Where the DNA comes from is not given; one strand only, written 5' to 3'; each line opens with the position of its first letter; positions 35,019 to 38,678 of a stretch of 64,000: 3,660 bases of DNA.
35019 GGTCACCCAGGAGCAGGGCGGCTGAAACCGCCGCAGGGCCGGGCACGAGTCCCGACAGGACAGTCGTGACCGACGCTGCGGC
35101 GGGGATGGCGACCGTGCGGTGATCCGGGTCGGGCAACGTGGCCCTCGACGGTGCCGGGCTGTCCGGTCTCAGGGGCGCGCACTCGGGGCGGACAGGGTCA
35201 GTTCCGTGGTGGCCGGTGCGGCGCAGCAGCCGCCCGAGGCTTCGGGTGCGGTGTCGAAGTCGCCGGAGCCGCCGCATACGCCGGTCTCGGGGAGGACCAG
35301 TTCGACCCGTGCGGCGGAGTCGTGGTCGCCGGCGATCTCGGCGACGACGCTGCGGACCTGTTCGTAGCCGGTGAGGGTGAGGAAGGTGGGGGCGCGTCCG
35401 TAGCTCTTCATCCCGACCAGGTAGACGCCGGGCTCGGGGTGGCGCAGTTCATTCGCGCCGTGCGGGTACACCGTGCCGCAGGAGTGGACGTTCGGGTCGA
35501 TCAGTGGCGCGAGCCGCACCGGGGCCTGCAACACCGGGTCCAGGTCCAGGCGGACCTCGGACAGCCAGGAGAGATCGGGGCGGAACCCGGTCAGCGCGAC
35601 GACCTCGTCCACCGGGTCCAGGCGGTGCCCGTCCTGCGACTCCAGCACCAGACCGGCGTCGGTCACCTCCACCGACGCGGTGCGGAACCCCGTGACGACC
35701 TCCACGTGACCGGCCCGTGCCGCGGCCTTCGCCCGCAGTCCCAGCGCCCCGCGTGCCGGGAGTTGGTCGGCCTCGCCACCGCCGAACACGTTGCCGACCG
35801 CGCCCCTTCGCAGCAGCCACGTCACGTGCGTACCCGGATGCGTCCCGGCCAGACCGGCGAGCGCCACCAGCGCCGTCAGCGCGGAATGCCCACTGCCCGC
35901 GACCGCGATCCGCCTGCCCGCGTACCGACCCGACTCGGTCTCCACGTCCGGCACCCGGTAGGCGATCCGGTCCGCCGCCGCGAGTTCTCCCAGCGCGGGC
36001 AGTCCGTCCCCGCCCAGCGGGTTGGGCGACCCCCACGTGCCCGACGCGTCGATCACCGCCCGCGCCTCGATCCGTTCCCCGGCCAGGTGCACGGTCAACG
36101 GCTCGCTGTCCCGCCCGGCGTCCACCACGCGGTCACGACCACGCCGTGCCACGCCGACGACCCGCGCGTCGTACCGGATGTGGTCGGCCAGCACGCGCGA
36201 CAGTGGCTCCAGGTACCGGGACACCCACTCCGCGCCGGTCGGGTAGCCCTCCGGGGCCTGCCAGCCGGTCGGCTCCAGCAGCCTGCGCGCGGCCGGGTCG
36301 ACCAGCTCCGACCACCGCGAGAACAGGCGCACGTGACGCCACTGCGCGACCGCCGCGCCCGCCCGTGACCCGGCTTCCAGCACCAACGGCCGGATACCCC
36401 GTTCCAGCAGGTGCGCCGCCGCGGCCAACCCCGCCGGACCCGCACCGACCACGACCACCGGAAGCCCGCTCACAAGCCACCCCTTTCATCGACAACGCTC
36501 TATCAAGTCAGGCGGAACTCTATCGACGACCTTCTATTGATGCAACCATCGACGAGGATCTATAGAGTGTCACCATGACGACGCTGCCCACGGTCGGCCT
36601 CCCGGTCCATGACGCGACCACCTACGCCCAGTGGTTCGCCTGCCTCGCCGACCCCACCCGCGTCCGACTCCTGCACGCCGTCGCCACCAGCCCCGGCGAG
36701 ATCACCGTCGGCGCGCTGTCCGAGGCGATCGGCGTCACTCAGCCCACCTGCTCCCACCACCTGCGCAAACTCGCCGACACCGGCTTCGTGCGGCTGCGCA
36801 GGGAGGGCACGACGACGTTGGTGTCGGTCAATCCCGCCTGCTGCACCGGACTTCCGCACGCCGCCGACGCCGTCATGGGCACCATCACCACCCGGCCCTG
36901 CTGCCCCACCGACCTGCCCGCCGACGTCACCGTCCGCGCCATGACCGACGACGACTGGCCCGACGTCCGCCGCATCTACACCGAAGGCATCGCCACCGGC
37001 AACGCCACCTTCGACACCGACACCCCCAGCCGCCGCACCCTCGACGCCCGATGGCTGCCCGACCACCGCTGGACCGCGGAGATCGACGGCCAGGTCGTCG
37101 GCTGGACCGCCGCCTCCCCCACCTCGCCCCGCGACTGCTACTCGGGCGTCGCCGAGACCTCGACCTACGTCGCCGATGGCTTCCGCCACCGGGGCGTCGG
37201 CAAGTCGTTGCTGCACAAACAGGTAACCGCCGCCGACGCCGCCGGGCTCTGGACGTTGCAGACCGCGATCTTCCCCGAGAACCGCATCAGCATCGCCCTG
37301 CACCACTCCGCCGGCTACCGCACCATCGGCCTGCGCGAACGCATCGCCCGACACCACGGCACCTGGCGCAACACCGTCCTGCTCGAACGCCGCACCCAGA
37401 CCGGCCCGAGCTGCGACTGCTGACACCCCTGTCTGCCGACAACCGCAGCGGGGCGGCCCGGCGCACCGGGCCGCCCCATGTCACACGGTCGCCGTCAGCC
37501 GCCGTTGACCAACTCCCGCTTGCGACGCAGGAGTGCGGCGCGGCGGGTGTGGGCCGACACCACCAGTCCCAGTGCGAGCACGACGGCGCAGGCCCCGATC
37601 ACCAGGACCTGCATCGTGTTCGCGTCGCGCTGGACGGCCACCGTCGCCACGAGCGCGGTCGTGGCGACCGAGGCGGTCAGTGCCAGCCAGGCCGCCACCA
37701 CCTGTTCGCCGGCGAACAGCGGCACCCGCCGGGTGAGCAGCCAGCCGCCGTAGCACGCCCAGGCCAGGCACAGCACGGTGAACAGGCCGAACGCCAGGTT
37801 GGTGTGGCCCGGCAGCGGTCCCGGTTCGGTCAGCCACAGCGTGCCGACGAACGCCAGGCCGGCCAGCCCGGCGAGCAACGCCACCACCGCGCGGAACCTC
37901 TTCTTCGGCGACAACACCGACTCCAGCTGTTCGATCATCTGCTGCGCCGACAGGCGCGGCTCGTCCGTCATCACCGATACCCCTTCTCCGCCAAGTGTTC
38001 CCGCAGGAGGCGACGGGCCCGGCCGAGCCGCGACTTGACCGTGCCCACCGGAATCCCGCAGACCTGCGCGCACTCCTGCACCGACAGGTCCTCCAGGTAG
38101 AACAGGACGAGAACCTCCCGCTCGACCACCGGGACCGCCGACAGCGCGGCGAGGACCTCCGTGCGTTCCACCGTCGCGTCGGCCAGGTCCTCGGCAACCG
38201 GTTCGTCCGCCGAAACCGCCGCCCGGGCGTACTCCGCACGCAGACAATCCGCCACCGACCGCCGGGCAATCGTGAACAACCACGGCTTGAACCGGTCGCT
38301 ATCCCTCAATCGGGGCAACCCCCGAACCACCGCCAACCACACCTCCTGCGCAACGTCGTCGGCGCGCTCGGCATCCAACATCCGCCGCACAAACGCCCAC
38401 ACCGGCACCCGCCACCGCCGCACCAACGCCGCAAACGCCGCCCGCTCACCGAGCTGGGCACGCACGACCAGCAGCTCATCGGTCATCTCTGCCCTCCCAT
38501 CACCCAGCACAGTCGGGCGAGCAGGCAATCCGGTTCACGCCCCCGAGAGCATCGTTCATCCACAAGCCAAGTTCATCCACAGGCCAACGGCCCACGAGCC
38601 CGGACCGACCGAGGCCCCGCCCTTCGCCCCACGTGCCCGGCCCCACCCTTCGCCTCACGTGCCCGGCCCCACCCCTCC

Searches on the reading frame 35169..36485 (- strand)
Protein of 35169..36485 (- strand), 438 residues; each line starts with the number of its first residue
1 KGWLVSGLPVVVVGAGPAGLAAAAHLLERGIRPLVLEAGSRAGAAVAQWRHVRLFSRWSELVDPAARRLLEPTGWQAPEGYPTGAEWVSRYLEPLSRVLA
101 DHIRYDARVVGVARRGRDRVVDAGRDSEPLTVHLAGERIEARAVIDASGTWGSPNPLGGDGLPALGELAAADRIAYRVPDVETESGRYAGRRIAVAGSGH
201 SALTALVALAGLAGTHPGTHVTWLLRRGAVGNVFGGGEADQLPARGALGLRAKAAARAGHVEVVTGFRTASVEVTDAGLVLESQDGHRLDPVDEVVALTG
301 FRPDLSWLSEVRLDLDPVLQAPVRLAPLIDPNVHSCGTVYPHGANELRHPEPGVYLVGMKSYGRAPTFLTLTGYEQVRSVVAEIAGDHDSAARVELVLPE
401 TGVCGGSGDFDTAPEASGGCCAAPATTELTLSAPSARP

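Call 65: search_protein_families(library=pfam, proteins=[window:35169-36485:-], max_evalue=0.001)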
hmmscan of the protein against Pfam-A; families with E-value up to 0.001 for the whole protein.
window:35169-36485:- (438 aa): 11 families
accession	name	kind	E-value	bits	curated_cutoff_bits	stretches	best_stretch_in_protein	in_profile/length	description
PF13738.12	Pyr_redox_3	-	1.8e-15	57.4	30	1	11-312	1-278/305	Pyridine nucleotide-disulphide oxidoreductase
PF07992.20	Pyr_redox_2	-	2.9e-10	40.5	26.1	1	10-315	3-251/291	Pyridine nucleotide-disulphide oxidoreductase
PF13450.12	NAD_binding_8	-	5.3e-08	33.5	21.9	1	12-51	1-40/68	NAD(P)-binding Rossmann-like domain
PF01266.30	DAO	-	1.1e-07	32.2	27.9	1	10-59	2-50/353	FAD dependent oxidoreductase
PF12831.13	FAD_oxidored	-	1.5e-05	24.9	27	1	10-149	2-145/416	FAD dependent oxidoreductase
PF03486.20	HI0933_like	-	2.2e-05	24.5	50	1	10-44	3-37/244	HI0933-like protein Rossmann domain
PF01494.25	FAD_binding_3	-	4.8e-05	23.2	22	1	9-39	3-33/349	FAD binding domain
PF01593.30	Amino_oxidase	-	7.7e-05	22.6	19.8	1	18-50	2-34/443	Flavin containing amine oxidoreductase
PF05834.18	Lycopene_cycl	-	9.7e-05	22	23.4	1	10-150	2-141/380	Lycopene cyclase protein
PF01946.23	Thi4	-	0.00012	21.8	26.2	0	10-56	20-65/235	Thi4 family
PF00890.30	FAD_binding_2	-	0.00032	20.5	20.4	1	10-44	2-36/414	FAD binding domain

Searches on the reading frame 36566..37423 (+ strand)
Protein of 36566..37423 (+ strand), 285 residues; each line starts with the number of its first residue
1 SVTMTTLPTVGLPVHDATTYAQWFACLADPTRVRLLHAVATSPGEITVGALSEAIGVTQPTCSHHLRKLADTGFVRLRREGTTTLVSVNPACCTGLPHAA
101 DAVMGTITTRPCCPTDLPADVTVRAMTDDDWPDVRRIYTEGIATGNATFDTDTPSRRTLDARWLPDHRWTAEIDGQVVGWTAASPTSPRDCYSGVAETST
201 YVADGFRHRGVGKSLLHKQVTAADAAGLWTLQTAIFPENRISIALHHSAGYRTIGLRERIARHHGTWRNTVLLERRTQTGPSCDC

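Call 65: search_protein_families(library=pfam, proteins=[window:36566-37423:+], max_evalue=0.001)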
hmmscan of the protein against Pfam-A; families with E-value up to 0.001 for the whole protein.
window:36566-37423:+ (285 aa): 11 families
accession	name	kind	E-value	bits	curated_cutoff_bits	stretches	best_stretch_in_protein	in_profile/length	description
PF12840.13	HTH_20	-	1.5e-13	50.9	27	1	27-78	1-51/51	Helix-turn-helix domain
PF01022.26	HTH_5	-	1.1e-11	44.9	22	1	29-76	1-46/47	Bacterial regulatory protein, arsR family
PF00583.31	Acetyltransf_1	-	1.8e-10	41.6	20.7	1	154-251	18-116/116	Acetyltransferase (GNAT) family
PF12802.13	MarR_2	-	1.4e-09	38.4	27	1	30-81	5-56/61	MarR family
PF13420.13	Acetyltransf_4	-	5.9e-07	30.1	24.3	1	124-268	2-151/155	Acetyltransferase (GNAT) domain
PF13412.12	HTH_24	-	1.6e-06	28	21.9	1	29-76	2-48/48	Winged helix-turn-helix DNA-binding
PF09339.16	HTH_IclR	-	2.8e-06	27.4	22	1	34-76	7-49/52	IclR helix-turn-helix domain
PF13508.13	Acetyltransf_7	-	4.3e-06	27.4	27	1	168-251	5-82/84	Acetyltransferase (GNAT) domain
PF01047.28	MarR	-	0.00031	21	24.6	1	31-76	4-48/59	MarR family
PF24038.1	DUF7347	-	0.00032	21.3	27.6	1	22-81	3-63/77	Domain of unknown function (DUF7347)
PF01978.25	TrmB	-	0.00054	20.2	25.6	1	44-90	21-67/68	Sugar-specific transcriptional regulator TrmB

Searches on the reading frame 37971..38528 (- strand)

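Call 65: search_protein_families(library=pfam, proteins=[window:37971-38528:-], max_evalue=0.001)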
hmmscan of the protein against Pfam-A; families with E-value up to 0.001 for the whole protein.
window:37971-38528:- (185 aa): 4 families
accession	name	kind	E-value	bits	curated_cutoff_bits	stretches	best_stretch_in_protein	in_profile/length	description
PF08281.18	Sigma70_r4_2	-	2.3e-16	59.6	25.7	1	124-175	3-54/54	Sigma-70, region 4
PF04542.20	Sigma70_r2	-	7.9e-13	48.4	24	1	35-99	1-68/71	Sigma-70 region 2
PF04545.22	Sigma70_r4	-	7.3e-10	38.6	24.1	1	128-177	1-50/50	Sigma-70, region 4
PF07638.17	Sigma70_ECF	-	8.9e-05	22.9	21.1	1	78-179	73-183/185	ECF sigma factor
